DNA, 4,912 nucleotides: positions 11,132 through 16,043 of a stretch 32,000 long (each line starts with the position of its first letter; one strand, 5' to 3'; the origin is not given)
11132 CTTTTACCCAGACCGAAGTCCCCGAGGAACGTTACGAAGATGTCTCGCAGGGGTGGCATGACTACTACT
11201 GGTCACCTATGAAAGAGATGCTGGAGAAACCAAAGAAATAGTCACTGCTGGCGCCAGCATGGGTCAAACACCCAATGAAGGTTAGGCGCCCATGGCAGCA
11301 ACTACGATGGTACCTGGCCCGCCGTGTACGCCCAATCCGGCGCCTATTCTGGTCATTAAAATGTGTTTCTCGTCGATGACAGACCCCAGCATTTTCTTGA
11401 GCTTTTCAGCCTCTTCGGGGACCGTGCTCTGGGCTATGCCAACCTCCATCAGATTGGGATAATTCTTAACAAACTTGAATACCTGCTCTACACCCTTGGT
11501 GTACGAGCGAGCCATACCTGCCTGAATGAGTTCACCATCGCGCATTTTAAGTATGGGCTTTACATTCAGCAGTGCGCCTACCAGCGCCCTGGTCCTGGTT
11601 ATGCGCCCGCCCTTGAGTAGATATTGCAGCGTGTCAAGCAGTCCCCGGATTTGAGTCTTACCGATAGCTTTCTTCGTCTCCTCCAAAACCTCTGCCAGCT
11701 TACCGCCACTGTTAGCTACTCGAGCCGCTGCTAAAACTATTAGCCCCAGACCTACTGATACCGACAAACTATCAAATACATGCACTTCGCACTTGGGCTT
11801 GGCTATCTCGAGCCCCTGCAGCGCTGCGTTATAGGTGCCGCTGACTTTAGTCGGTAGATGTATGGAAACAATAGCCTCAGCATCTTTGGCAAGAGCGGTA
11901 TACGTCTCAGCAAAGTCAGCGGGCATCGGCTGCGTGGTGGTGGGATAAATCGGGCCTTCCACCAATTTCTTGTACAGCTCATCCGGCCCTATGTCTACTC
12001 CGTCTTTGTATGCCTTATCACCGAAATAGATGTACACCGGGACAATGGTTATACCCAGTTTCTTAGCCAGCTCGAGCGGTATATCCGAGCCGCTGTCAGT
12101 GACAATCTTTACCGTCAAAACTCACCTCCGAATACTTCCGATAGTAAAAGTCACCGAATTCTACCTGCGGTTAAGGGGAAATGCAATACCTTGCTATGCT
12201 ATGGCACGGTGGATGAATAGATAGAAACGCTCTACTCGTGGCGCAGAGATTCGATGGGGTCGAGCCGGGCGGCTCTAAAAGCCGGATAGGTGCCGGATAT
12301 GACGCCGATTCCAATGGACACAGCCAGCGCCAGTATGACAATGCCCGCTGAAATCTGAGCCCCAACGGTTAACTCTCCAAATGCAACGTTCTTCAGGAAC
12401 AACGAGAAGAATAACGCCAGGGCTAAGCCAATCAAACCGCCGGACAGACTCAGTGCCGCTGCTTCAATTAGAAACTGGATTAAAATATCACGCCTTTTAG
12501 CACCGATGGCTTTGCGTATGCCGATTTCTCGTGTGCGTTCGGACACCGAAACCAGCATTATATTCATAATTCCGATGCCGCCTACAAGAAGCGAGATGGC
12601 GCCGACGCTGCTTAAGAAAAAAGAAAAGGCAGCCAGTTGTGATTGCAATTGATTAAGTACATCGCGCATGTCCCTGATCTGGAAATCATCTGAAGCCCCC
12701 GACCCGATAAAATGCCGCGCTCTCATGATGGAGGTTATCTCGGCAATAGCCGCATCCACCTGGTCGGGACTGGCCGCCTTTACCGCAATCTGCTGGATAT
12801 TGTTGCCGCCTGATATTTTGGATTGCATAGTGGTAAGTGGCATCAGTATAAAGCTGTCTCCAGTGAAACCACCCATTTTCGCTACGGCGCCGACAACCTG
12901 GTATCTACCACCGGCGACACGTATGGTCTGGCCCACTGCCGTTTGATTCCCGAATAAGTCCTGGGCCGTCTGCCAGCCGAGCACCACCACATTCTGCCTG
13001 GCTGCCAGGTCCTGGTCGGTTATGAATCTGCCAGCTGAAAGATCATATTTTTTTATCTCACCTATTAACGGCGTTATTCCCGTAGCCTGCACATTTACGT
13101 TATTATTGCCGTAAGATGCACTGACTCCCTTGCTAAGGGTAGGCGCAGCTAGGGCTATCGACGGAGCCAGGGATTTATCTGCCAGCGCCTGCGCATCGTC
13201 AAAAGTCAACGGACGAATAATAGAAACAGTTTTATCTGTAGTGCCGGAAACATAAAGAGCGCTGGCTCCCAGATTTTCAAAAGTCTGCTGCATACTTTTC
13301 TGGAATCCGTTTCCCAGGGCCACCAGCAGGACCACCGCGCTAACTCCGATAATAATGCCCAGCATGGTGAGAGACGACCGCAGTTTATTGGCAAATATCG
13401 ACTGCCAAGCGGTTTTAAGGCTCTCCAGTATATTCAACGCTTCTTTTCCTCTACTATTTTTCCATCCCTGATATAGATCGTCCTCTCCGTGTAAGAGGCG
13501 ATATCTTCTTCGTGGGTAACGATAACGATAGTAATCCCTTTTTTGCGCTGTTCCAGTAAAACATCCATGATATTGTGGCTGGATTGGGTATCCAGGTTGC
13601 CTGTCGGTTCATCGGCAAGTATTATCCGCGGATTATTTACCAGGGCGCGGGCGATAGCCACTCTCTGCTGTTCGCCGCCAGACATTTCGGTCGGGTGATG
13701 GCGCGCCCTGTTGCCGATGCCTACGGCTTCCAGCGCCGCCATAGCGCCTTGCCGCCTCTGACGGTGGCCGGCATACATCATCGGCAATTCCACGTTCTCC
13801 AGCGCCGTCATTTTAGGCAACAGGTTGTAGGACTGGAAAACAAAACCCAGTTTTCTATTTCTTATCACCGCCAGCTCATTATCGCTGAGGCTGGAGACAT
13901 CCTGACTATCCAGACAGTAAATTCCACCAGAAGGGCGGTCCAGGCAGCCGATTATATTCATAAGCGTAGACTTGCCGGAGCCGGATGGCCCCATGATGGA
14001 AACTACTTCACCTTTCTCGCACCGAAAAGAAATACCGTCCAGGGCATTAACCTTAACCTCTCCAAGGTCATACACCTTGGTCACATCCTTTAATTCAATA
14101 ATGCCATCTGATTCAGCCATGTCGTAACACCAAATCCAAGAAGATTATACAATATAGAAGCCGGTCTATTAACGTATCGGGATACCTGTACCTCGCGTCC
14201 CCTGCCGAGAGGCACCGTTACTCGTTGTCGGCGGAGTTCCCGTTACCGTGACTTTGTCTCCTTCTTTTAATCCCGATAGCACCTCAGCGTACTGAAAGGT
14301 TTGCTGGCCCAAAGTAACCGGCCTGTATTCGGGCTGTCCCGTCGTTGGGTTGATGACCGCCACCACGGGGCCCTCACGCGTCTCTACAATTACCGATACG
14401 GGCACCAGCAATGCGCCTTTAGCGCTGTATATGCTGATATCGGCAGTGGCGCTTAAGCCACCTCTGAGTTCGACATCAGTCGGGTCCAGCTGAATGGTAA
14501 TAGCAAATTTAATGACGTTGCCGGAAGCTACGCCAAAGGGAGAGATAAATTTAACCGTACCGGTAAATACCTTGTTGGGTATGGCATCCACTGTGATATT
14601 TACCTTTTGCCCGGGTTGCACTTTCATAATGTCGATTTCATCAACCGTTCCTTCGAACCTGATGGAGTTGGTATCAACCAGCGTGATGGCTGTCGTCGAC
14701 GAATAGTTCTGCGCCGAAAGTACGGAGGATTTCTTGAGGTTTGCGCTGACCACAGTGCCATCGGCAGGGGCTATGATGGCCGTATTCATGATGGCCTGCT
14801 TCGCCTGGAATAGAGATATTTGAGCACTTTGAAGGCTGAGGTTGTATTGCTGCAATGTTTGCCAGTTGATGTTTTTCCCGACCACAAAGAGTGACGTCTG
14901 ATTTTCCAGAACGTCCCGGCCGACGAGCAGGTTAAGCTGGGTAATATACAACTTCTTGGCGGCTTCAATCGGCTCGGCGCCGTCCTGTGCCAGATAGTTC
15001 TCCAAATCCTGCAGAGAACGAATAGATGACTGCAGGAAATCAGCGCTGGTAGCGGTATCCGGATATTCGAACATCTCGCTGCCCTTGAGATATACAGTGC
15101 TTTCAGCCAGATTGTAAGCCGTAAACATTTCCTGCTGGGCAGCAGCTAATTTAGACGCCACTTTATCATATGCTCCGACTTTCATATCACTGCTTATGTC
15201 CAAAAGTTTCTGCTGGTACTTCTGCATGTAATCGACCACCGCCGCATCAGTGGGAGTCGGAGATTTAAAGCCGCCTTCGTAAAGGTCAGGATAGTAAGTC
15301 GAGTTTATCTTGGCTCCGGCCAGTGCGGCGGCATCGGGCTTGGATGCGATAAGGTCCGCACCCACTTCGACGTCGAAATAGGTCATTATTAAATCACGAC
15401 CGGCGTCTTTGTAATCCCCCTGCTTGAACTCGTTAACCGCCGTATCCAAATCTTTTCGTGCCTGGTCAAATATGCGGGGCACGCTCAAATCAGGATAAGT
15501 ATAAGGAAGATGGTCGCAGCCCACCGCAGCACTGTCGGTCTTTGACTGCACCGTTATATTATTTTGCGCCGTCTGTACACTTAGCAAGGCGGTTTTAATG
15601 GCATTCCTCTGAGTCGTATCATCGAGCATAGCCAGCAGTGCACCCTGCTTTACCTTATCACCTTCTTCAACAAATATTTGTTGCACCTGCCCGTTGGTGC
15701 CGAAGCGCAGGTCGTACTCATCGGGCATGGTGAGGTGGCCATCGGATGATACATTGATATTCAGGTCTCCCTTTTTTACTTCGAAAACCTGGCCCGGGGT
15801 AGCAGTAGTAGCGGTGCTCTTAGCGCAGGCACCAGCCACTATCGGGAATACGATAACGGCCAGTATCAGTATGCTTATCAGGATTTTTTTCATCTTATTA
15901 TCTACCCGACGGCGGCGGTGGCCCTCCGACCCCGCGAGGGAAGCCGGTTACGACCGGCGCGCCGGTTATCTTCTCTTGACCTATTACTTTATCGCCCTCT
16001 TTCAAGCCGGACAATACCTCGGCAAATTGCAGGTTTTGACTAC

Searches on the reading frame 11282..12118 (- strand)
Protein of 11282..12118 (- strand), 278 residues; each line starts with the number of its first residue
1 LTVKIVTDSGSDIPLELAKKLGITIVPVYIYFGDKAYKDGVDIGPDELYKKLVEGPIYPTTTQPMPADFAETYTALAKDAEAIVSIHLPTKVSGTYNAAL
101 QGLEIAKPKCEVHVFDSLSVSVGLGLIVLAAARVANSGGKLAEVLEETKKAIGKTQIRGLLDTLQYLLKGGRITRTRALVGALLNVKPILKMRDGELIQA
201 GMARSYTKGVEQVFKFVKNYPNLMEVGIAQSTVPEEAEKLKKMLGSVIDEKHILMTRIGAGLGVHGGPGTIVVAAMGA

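Call 43: search_protein_families(library=pfam, proteins=[window:11282-12118:-], max_evalue=0.0001)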
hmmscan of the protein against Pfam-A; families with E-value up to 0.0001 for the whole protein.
window:11282-12118:- (278 aa): 1 family
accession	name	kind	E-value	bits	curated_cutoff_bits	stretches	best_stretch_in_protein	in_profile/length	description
PF02645.21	DegV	-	9.9e-73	245.3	27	1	3-275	2-277/280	Uncharacterised protein, DegV family COG1307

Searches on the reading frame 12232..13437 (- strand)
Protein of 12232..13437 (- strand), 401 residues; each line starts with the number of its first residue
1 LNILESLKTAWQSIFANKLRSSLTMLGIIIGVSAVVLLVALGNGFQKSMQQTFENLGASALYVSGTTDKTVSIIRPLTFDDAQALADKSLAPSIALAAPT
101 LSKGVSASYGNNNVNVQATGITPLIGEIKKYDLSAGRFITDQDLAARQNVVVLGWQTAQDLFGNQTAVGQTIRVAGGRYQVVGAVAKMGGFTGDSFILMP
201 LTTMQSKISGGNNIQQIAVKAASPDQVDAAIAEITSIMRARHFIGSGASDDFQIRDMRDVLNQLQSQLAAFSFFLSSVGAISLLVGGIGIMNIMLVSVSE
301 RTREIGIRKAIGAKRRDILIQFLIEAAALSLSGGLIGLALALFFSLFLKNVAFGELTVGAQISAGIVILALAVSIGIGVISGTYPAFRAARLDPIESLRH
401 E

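Call 6: search_protein_families(library=pfam, proteins=[window:12232-13437:-])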
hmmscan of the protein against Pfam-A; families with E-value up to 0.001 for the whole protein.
window:12232-13437:- (401 aa): 2 families
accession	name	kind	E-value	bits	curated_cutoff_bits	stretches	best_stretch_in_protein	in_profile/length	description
PF12704.14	MacB_PCD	-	1.4e-45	156.6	27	1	21-236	1-206/207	MacB-like periplasmic core domain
PF02687.27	FtsX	-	1.2e-22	80.6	25.5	1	277-394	2-120/120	FtsX-like permease C-terminal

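Call 52: search_protein_families(library=ncbifam, proteins=[window:12232-13437:-], max_evalue=0.00001)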
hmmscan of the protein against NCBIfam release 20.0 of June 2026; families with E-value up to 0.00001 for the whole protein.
window:12232-13437:- (401 aa): 7 families
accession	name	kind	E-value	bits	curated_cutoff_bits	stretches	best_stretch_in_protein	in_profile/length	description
NF007826.0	PRK10535.1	equivalog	2e-65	221.3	966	1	4-401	255-648/648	macrolide ABC transporter ATP-binding protein/permease MacB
TIGR03434.1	ADOP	subfamily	9.3e-37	126.5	622.3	1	121-401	532-803/803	ADOP family duplicated permease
TIGR02212.1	lolCE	equivalog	4.9e-18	65.3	362.45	1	20-401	23-411/411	lipoprotein-releasing ABC transporter permease subunit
NF008076.0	PRK10814.1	exception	2e-11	43.5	473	1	285-401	277-399/399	lipoprotein-releasing ABC transporter permease subunit LolC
NF038346.1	FtsX_actino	exception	1.9e-10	40.6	250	1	253-387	161-299/308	permease-like cell division protein FtsX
NF008357.0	PRK11146.1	exception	2.3e-07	30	439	0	21-398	27-411/414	lipoprotein-releasing ABC transporter permease subunit LolE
TIGR02213.1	lolE_release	exception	1.3e-06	27.6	540.35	0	21-398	24-408/411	lipoprotein-releasing ABC transporter permease subunit LolE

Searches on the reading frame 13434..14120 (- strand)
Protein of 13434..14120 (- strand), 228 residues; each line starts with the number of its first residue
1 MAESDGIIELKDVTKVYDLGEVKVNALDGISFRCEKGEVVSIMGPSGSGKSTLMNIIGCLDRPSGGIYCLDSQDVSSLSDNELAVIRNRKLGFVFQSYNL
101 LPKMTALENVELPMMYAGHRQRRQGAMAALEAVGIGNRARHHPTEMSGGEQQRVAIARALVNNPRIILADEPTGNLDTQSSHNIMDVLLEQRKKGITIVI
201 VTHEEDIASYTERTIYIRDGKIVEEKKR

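Call 6: search_protein_families(library=pfam, proteins=[window:13434-14120:-])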
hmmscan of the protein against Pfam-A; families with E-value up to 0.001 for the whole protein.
window:13434-14120:- (228 aa): 5 families
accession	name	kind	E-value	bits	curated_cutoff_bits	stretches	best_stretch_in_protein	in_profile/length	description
PF00005.33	ABC_tran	-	8e-34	117.6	25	1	27-173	1-136/137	ABC transporter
PF02463.25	SMC_N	-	1.9e-06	27.9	40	1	38-217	25-211/220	RecF/RecN/SMC N terminal domain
PF13304.12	AAA_21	-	3.8e-06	27.6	27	0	144-203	236-298/304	AAA domain, putative AbiEii toxin, Type IV TA system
PF13555.12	AAA_29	-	0.00032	20.8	27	1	31-54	16-39/61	P-loop containing region of AAA domain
PF25199.1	nSTAND_NTPase5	-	0.0009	19.5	34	0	35-87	39-94/145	Novel STAND NTPase 5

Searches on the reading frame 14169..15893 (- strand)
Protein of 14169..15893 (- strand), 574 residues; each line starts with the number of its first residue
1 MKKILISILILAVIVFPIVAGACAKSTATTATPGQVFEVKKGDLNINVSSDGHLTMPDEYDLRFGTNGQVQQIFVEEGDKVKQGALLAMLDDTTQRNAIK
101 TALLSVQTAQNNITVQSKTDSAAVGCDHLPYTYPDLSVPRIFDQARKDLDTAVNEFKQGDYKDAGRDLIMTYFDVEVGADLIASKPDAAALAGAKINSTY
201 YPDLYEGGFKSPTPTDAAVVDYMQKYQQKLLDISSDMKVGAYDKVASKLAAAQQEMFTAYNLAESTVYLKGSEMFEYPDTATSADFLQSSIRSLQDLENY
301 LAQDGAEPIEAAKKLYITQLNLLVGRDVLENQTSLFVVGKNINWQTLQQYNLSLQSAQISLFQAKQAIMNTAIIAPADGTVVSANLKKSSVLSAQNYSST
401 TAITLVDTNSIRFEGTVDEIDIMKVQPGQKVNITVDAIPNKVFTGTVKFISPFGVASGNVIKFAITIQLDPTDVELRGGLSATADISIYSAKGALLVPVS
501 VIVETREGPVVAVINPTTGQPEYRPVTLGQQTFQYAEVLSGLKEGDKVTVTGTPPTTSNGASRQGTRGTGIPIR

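Call 6: search_protein_families(library=pfam, proteins=[window:14169-15893:-])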
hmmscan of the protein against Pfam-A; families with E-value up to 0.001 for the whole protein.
window:14169-15893:- (574 aa): 6 families
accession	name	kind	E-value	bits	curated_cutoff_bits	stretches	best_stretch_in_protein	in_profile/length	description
PF16576.10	HlyD_D23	-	9.8e-15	54.8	30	1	351-453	88-187/214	Barrel-sandwich domain of CusB or HlyD membrane-fusion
PF13437.12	HlyD_3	-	1.6e-10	42.1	22.2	1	373-470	2-96/106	HlyD family secretion protein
PF13533.13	Biotin_lipoyl_2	-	4.8e-05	23.5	29.8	1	65-91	6-32/32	Biotin-lipoyl like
PF00529.27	CusB_dom_1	-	0.00012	22.7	26.5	0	355-482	12-83/89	Cation efflux system protein CusB domain 1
PF01551.29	Peptidase_M23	-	0.00024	21.7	28.7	0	28-97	16-79/96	Peptidase family M23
PF12700.13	HlyD_2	-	0.00035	19.9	25.1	1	3-113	11-117/416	HlyD family secretion protein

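Call 52: search_protein_families(library=ncbifam, proteins=[window:14169-15893:-], max_evalue=0.00001)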
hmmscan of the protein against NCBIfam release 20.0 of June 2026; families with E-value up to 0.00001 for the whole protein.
window:14169-15893:- (574 aa): 13 families
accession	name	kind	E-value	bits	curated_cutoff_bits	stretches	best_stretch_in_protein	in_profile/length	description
TIGR01730.1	RND_mfp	subfamily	9.6e-41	139.8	94.9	2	349-553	113-310/322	efflux RND transporter periplasmic adaptor subunit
NF008606.0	PRK11578.1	equivalog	5.5e-32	111.3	342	2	342-553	155-365/371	macrolide transporter subunit MacA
NF002939.0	PRK03598.1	equivalog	1.8e-23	83.3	393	2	345-453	179-283/332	secretion protein HlyD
TIGR00998.1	8a0101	subfamily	1.1e-19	70.6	390.8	1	350-462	184-303/334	EmrA/EmrK family multidrug efflux transporter periplasmic adaptor subunit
TIGR00999.1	8a0102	subfamily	4.9e-19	68.5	319.3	1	348-553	68-267/271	CzcB/NccB family metal efflux transporter periplasmic adaptor subunit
TIGR02971.1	heterocyst_DevB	subfamily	3.2e-14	53.1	129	1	338-460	172-287/327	ABC exporter membrane fusion protein, DevB family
TIGR01843.1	type_I_hlyD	subfamily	1.6e-13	50.4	208.65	1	66-124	50-109/422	HlyD family type I secretion periplasmic adaptor subunit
NF007785.0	PRK10476.1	equivalog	1.2e-12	47.4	376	1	355-462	193-295/347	multidrug transporter subunit MdtN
NF045680.1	DiMtlExpIhpB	equivalog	5.5e-11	42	450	1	364-548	131-306/326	divalent metal ion exporter adaptor subunit IhpB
NF007850.1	PRK10559.1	equivalog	1.2e-08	34.5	400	1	346-451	123-223/303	p-hydroxybenzoic acid efflux pump subunit AaeA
NF045904.1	RND-peri-MexE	equivalog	3.5e-08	32.8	714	0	7-114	11-118/390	multidrug efflux RND transporter periplasmic adaptor subunit MexE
TIGR03794.1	NHLM_micro_HlyD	equivalog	4.6e-07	29.1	156.2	0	42-112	40-114/421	NHLP bacteriocin system secretion protein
NF011715.0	PRK15136.1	equivalog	1.1e-06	27.5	563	0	353-496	198-355/390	multidrug efflux MFS transporter periplasmic adaptor subunit EmrA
